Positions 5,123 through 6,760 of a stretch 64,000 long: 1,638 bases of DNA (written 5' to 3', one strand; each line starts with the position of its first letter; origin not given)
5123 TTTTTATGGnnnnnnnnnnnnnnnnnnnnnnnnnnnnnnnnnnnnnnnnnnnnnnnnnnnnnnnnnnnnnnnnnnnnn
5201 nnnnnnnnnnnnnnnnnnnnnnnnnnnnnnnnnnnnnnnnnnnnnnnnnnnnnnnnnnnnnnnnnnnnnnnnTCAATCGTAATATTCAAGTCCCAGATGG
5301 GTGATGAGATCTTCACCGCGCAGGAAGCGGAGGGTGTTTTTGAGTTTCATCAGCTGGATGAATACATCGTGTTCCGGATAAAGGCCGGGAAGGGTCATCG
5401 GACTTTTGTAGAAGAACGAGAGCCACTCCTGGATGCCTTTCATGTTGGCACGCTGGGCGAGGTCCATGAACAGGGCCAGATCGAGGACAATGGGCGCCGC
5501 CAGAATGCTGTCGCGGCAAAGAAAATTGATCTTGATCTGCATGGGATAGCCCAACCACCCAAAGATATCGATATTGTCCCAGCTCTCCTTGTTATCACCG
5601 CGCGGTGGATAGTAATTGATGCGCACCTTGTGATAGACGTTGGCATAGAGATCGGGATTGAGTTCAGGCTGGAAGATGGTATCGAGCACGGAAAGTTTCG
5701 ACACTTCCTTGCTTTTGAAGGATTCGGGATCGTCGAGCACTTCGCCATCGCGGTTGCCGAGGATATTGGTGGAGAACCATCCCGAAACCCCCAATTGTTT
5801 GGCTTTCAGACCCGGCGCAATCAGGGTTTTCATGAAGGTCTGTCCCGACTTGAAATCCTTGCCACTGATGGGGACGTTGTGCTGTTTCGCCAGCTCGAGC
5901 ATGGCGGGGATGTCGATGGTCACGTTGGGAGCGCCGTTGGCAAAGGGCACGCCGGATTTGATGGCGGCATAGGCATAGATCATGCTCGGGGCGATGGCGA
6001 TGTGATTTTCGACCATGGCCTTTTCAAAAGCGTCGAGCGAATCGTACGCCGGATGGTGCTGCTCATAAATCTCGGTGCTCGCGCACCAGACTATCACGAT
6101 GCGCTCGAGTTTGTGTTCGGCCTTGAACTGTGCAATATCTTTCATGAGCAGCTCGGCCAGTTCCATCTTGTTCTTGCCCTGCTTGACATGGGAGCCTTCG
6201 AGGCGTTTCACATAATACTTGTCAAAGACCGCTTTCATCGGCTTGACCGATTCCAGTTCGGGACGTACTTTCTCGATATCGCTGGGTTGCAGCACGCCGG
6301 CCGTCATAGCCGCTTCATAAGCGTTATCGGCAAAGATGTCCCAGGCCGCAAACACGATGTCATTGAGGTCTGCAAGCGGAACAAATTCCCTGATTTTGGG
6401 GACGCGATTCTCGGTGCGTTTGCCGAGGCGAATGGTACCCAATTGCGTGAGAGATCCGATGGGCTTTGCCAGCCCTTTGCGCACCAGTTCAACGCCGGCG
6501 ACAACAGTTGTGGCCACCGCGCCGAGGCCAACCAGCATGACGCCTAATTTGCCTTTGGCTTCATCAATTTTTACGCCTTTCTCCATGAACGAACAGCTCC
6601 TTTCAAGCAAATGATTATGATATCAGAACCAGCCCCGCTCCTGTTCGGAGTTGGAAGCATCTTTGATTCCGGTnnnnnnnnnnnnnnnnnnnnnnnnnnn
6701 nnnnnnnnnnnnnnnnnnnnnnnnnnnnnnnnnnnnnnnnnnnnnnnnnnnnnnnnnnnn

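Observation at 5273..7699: Inositol-phospholipid biosynthesis pair (MIPS plus PIP-synthase-type CDP-alcohol phosphatidyltransferase)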

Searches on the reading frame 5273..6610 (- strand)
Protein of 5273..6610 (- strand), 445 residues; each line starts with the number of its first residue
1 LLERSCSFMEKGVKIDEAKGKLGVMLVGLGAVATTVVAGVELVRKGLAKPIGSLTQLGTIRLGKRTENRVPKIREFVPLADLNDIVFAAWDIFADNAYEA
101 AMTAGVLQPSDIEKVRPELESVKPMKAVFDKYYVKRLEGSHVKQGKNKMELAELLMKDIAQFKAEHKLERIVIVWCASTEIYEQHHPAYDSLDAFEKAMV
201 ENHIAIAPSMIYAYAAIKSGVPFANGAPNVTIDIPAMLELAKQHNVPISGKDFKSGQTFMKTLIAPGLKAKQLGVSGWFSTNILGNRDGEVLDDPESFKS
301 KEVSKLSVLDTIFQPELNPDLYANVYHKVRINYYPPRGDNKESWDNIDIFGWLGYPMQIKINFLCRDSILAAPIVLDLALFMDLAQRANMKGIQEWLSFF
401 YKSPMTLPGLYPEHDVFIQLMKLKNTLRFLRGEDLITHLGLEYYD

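Call 3: search_protein_families(library=pfam, proteins=[window:5273-6610:-])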
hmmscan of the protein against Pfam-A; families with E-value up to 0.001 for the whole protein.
window:5273-6610:- (445 aa): 2 families
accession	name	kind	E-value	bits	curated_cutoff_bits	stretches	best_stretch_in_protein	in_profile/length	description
PF07994.18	NAD_binding_5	-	4.5e-106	355.4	25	1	22-428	1-321/321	Myo-inositol-1-phosphate synthase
PF01658.22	Inos-1-P_synth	-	8.6e-32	110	27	1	256-368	1-107/107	Myo-inositol-1-phosphate synthase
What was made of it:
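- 5273..6586 (-): myo-inositol-1-phosphate (inositol-3-phosphate) synthase, 437 aa from the ATG. The ORF extends upstream to a TTG at 6610. PF07994 and PF01658 (call 3).
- Checked: MIPS, ORF 5273-6610: PF07994 at 355 bits and PF01658 at 110 bits (call 3).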

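Call 4: search_protein_families(library=ncbifam, proteins=[window:5273-6610:-], max_evalue=0.01)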
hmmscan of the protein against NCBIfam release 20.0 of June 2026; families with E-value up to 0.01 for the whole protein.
window:5273-6610:- (445 aa): 1 family
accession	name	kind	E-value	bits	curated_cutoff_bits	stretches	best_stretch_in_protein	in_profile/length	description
TIGR03450.1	mycothiol_INO1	equivalog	8.8e-07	28.4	638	1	210-405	140-339/355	inositol-3-phosphate synthase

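Call 6: search_solved_structures(query=window:5273-6610:-, max_evalue=0.001, show_alignments=1)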
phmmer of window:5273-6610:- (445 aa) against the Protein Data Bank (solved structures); distinct sequences matched with E-value up to 0.001: 12.
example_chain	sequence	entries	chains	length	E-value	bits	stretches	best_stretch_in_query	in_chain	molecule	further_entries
7nwr_B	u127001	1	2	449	1e-172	578.6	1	14-434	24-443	Inositol-3-phosphate synthase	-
9m53_A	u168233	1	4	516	2.4e-62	214.9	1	20-395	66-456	Inositol-3-phosphate synthase 1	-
1vko_A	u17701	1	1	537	1.3e-58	202.6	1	47-400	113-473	inositol-3-phosphate synthase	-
1jkf_A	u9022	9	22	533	4.8e-56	194.1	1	14-432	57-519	myo-inositol-1-phosphate synthase | Inositol-3-phosphate synthase | myo-inositol-phosphate synthase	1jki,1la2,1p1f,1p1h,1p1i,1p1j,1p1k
9f2k_A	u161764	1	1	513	1.7e-55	192.3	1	13-391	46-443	inositol-3-phosphate synthase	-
1u1i_A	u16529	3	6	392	2.5e-46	162.1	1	24-422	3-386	myo-inositol-1-phosphate synthase | Myo-inositol-1-phosphate synthase (Ino1)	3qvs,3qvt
3qvw_A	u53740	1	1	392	8.4e-46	160.4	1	24-422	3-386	Myo-inositol-1-phosphate synthase (Ino1)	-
3qvx_A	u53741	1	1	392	1.6e-45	159.4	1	24-422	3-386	Myo-inositol-1-phosphate synthase (Ino1)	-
3qw2_A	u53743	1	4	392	3.3e-45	158.4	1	24-422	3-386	Myo-inositol-1-phosphate synthase (Ino1)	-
3cin_A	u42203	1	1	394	4.2e-14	55.9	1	167-404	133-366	Myo-inositol-1-phosphate synthase-related protein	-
6k96_A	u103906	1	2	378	1.4e-10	44.3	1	210-416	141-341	Five-membered-cyclitol-phosphate synthase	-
1gr0_A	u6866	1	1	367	0.00014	24.6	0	210-318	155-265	INOSITOL-3-PHOSPHATE SYNTHASE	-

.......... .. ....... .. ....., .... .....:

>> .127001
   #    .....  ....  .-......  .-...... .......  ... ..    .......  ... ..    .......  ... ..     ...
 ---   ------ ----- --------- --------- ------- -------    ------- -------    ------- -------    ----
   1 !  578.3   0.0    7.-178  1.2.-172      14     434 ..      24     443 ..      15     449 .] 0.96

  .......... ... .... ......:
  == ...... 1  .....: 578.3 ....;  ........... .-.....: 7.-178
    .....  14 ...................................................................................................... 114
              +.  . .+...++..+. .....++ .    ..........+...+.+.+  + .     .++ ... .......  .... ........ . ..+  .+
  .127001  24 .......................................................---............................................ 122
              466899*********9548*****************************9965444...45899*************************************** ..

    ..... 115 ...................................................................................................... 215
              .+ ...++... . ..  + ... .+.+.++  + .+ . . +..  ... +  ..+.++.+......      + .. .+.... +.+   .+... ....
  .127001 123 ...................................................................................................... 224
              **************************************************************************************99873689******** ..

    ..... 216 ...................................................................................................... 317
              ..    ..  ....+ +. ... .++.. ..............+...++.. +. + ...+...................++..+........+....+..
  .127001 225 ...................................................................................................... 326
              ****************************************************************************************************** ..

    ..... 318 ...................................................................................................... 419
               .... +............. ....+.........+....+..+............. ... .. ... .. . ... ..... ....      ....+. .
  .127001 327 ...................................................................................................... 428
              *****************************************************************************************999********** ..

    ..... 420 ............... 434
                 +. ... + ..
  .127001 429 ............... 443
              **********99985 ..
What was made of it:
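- Closest known: Actinobacterial PIP synthase. Different: The partner MIPS is of the long Bacteroides/eukaryote-like type and is barely similar to mycobacterial Ino1 (E 1e-4, call 6).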

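Call 41: find_homologous_proteins(query=window:5273-6586:-)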
Query window:5273-6586:- (437 aa): 8000 proteins with E <= 0.001 among 8000 candidates; the best 120 are listed.
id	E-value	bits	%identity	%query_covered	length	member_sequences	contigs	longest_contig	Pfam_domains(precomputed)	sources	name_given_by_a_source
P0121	5.8e-293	990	100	100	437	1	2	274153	PF01658.23,PF07994.19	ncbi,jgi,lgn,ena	jgi:myo-inositol-1-phosphate synthase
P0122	3.9e-279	944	94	100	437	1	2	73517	PF01658.23,PF07994.19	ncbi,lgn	-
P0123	5.6e-258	874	86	100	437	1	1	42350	PF01658.23,PF07994.19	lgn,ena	-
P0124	1.2e-255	867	86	100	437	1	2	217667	PF01658.23,PF07994.19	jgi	jgi:myo-inositol-1-phosphate synthase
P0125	1.7e-254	863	85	100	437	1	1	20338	PF01658.23,PF07994.19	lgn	-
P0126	2.9e-254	862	84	100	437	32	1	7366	PF01658.23,PF07994.19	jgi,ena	-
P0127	2.6e-246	836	83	100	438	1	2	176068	PF01658.23,PF07994.19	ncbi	-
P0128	3.4e-245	832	81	100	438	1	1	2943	PF01658.23,PF07994.19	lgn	-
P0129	1.8e-241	820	82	99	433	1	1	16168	PF01658.23,PF07994.19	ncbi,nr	ncbi:inositol-3-phosphate synthase [candidate division KSB1 bacterium]|nr:inositol-3-phosphate synth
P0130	3.9e-240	816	80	100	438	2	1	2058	PF01658.23,PF07994.19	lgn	-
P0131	1.6e-235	800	78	100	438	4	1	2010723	PF01658.23,PF07994.19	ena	-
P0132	1.2e-233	794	77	100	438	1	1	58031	PF01658.23,PF07994.19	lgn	-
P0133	1.2e-233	794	77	100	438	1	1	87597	PF01658.23,PF07994.19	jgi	jgi:myo-inositol-1-phosphate synthase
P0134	1.0e-230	785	77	100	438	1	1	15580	PF01658.23,PF07994.19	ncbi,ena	-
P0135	2.6e-229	780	77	100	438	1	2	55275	PF01658.23,PF07994.19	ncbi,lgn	-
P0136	3.7e-228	776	76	100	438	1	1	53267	PF01658.23,PF07994.19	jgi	jgi:myo-inositol-1-phosphate synthase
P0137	1.9e-227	774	76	100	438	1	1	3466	PF01658.23,PF07994.19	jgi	jgi:myo-inositol-1-phosphate synthase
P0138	4.1e-227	773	76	100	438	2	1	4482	PF01658.23,PF07994.19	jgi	-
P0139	7.6e-226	768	75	100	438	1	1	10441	PF01658.23,PF07994.19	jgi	-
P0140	1.9e-225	767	73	100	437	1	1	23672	PF01658.23,PF07994.19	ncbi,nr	ncbi:inositol-3-phosphate synthase [candidate division KSB1 bacterium]|nr:inositol-3-phosphate synth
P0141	2.1e-225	767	75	100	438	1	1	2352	PF01658.23,PF07994.19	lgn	-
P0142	5.1e-224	762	73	100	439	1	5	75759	PF01658.23,PF07994.19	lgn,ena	-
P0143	7.2e-224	762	75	100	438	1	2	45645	PF01658.23,PF07994.19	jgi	jgi:myo-inositol-1-phosphate synthase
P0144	1.2e-223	761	74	100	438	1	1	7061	PF01658.23,PF07994.19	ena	-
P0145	1.8e-223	761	73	100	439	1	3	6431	PF01658.23,PF07994.19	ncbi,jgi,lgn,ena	-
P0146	6.6e-223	759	73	100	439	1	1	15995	PF01658.23,PF07994.19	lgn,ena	-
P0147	7.6e-223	759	74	100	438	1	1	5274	PF01658.23,PF07994.19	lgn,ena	-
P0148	3.9e-222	756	75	100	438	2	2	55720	PF01658.23,PF07994.19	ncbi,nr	ncbi:MAG: inositol-3-phosphate synthase [candidate division KSB1 bacterium]|nr:inositol-3-phosphate 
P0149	4.6e-222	756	73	100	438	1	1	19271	PF01658.23,PF07994.19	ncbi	-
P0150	9.6e-222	755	73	100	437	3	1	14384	PF01658.23,PF07994.19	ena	-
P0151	9.8e-222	755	74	100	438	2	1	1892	PF01658.23,PF07994.19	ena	-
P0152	1.3e-221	755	77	96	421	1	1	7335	PF01658.23,PF07994.19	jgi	-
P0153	1.7e-221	754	73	100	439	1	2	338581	PF01658.23,PF07994.19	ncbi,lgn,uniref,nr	ncbi:inositol-3-phosphate synthase [Pyrinomonas methylaliphatogenes]|uniref:Myo-inositol-1-phosphate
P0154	2.2e-221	754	73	100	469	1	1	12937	PF01658.23,PF07994.19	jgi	jgi:myo-inositol-1-phosphate synthase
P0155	2.2e-221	754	73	100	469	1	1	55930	PF01658.23,PF07994.19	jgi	jgi:myo-inositol-1-phosphate synthase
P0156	2.4e-221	754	73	100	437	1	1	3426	PF01658.23,PF07994.19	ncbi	-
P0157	2.4e-221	754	77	96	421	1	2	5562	PF01658.23,PF07994.19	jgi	-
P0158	2.8e-221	753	75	100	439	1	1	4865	PF01658.23,PF07994.19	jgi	-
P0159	4.2e-221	753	72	100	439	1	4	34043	PF01658.23,PF07994.19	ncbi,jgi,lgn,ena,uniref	ncbi:MAG: inositol-3-phosphate synthase [Pyrinomonas sp.]|uniref:inositol-3-phosphate synthase n=1 T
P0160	4.2e-221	753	72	100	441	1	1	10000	PF01658.23,PF07994.19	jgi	-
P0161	6.5e-221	752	74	99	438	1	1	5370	PF01658.23,PF07994.19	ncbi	-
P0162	7.9e-221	752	74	100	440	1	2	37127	PF01658.23,PF07994.19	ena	-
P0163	7.9e-221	752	74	100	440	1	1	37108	PF01658.23,PF07994.19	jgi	jgi:myo-inositol-1-phosphate synthase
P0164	1.5e-220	751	74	100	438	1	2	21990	PF01658.23,PF07994.19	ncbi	-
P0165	1.5e-220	751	74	100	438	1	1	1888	PF01658.23,PF07994.19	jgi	-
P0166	2.1e-220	751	73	100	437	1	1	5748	PF01658.23,PF07994.19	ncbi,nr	ncbi:MAG: inositol-3-phosphate synthase [Calditrichaeota bacterium]|nr:MAG: inositol-3-phosphate syn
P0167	2.1e-220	751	74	100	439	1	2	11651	PF01658.23,PF07994.19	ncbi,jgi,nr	ncbi:MAG: myo-inositol-phosphate synthase [Blastocatellia bacterium]|jgi:myo-inositol-1-phosphate sy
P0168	2.1e-220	750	75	99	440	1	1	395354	PF01658.23,PF07994.19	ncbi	ncbi:MAG: inositol-3-phosphate synthase [Acidobacteriota bacterium]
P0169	2.3e-220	750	72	100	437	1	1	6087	PF01658.23,PF07994.19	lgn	-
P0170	2.5e-220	750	73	100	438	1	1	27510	PF01658.23,PF07994.19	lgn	-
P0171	2.6e-220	750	73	100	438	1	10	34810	PF01658.23,PF07994.19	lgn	-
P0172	2.6e-220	750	74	100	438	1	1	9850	PF01658.23,PF07994.19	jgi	jgi:myo-inositol-1-phosphate synthase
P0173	2.7e-220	750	73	100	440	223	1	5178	PF01658.23,PF07994.19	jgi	jgi:myo-inositol-1-phosphate synthase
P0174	2.8e-220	750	74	100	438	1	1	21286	PF01658.23,PF07994.19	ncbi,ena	-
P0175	2.8e-220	750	74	100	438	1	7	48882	PF01658.23,PF07994.19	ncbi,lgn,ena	-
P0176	2.9e-220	750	73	100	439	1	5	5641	PF01658.23,PF07994.19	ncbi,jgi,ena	jgi:myo-inositol-1-phosphate synthase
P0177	3.0e-220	750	73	100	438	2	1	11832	PF01658.23,PF07994.19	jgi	jgi:myo-inositol-1-phosphate synthase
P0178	3.4e-220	750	73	100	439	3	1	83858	PF01658.23,PF07994.19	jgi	-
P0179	3.4e-220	750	74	99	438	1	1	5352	PF01658.23,PF07994.19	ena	-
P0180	3.5e-220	750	74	100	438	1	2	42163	PF01658.23,PF07994.19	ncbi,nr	ncbi:MAG: inositol-3-phosphate synthase [candidate division KSB1 bacterium]|nr:inositol-3-phosphate 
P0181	3.8e-220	750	73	100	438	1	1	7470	PF01658.23,PF07994.19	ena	-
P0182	4.0e-220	750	73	100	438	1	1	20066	PF01658.23,PF07994.19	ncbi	-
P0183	4.0e-220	750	74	100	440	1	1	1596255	PF01658.23,PF07994.19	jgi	jgi:myo-inositol-1-phosphate synthase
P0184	4.5e-220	749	73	100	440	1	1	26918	PF01658.23,PF07994.19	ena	-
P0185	4.5e-220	749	73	100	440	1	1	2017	PF01658.23,PF07994.19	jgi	-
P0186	6.0e-220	749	73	100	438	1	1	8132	PF01658.23,PF07994.19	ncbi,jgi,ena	-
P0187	6.1e-220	749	73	100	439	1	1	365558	PF01658.23,PF07994.19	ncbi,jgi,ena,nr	ncbi:MAG TPA: inositol-3-phosphate synthase [Pyrinomonadaceae bacterium]|nr:inositol-3-phosphate syn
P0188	6.1e-220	749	73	100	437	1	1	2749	PF01658.23,PF07994.19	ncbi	-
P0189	6.4e-220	749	73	100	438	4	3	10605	PF01658.23,PF07994.19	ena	-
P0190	6.4e-220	749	73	100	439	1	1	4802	PF01658.23,PF07994.19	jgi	jgi:myo-inositol-1-phosphate synthase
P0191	7.3e-220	749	73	100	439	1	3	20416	PF01658.23,PF07994.19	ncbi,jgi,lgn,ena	-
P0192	7.3e-220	749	73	100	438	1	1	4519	PF01658.23,PF07994.19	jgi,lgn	jgi:myo-inositol-1-phosphate synthase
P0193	7.5e-220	749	73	100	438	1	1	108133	PF01658.23,PF07994.19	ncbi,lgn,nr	ncbi:MAG TPA: inositol-3-phosphate synthase [Blastocatellia bacterium]|nr:inositol-3-phosphate synth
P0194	8.1e-220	749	73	100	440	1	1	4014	PF01658.23,PF07994.19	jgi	jgi:myo-inositol-1-phosphate synthase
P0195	8.1e-220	749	73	100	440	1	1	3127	PF01658.23,PF07994.19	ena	-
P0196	8.4e-220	749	73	100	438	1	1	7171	PF01658.23,PF07994.19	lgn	-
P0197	8.7e-220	748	74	100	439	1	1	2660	PF01658.23,PF07994.19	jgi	jgi:myo-inositol-1-phosphate synthase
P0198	8.8e-220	748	73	100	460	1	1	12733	PF01658.23,PF07994.19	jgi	jgi:myo-inositol-1-phosphate synthase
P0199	9.3e-220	748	73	100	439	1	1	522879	PF01658.23,PF07994.19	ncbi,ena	-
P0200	1.0e-219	748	73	100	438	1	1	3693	PF01658.23,PF07994.19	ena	-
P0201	1.0e-219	748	74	100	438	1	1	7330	PF01658.23,PF07994.19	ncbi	-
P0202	1.1e-219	748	74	100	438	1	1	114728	PF01658.23,PF07994.19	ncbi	-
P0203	1.1e-219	748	74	100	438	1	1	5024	PF01658.23,PF07994.19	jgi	jgi:myo-inositol-1-phosphate synthase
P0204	1.2e-219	748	73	100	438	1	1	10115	PF01658.23,PF07994.19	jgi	jgi:myo-inositol-1-phosphate synthase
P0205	1.4e-219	748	73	100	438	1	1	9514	PF01658.23,PF07994.19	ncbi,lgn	-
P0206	1.6e-219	748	72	100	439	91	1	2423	PF01658.23,PF07994.19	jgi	-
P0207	1.7e-219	748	73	100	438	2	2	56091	PF01658.23,PF07994.19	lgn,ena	-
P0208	1.7e-219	748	73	100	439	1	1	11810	PF01658.23,PF07994.19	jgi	jgi:myo-inositol-1-phosphate synthase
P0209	1.8e-219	747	74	100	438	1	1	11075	PF01658.23,PF07994.19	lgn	-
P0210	2.1e-219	747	73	99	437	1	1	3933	PF01658.23,PF07994.19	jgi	jgi:myo-inositol-1-phosphate synthase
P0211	2.1e-219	747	73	99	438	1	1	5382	PF01658.23,PF07994.19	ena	-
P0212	2.2e-219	747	73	99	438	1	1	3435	PF01658.23,PF07994.19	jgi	-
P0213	2.3e-219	747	73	100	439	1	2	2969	PF01658.23,PF07994.19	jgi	jgi:myo-inositol-1-phosphate synthase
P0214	2.5e-219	747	73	100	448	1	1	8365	PF01658.23,PF07994.19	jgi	jgi:myo-inositol-1-phosphate synthase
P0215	2.6e-219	747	73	100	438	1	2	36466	PF01658.23,PF07994.19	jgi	jgi:myo-inositol-1-phosphate synthase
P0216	2.9e-219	747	73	100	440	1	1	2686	PF01658.23,PF07994.19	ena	-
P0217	3.2e-219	747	74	100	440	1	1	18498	PF01658.23,PF07994.19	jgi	jgi:myo-inositol-1-phosphate synthase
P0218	3.2e-219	747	73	100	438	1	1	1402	PF01658.23,PF07994.19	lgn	-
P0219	3.3e-219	747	73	100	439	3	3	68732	PF01658.23,PF07994.19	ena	-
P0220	3.3e-219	747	73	100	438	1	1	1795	PF01658.23,PF07994.19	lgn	-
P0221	3.6e-219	746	74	100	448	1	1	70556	PF01658.23,PF07994.19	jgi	-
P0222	3.6e-219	746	74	100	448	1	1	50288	PF01658.23,PF07994.19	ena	-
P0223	4.2e-219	746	73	100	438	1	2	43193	PF01658.23,PF07994.19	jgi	jgi:myo-inositol-1-phosphate synthase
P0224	4.2e-219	746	73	100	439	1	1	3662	PF01658.23,PF07994.19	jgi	jgi:myo-inositol-1-phosphate synthase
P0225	4.3e-219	746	74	100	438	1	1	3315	PF01658.23,PF07994.19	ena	-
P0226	4.3e-219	746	73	100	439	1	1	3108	PF01658.23,PF07994.19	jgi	jgi:myo-inositol-1-phosphate synthase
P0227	4.4e-219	746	73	100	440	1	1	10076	PF01658.23,PF07994.19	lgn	-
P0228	4.5e-219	746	73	100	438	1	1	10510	PF01658.23,PF07994.19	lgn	-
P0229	4.6e-219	746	72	100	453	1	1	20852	PF01658.23,PF07994.19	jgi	jgi:myo-inositol-1-phosphate synthase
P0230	4.7e-219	746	73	100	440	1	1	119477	PF01658.23,PF07994.19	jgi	jgi:myo-inositol-1-phosphate synthase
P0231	4.7e-219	746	73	100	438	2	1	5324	PF01658.23,PF07994.19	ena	-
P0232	4.9e-219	746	72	100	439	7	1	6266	PF01658.23,PF07994.19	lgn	-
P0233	4.9e-219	746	73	100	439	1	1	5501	PF01658.23,PF07994.19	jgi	jgi:myo-inositol-1-phosphate synthase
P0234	5.0e-219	746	73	100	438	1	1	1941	PF01658.23,PF07994.19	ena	-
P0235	5.3e-219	746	74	99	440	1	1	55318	PF01658.23,PF07994.19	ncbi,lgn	-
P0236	5.3e-219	746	73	100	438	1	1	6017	PF01658.23,PF07994.19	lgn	-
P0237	5.3e-219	746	73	100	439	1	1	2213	PF01658.23,PF07994.19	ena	-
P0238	5.7e-219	746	72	100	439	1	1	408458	PF01658.23,PF07994.19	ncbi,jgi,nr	ncbi:MAG TPA: inositol-3-phosphate synthase [Pyrinomonadaceae bacterium]|jgi:myo-inositol-1-phosphat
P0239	5.9e-219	746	74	100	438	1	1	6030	PF01658.23,PF07994.19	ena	-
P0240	6.0e-219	746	73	100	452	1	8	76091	PF01658.23,PF07994.19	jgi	jgi:myo-inositol-1-phosphate synthase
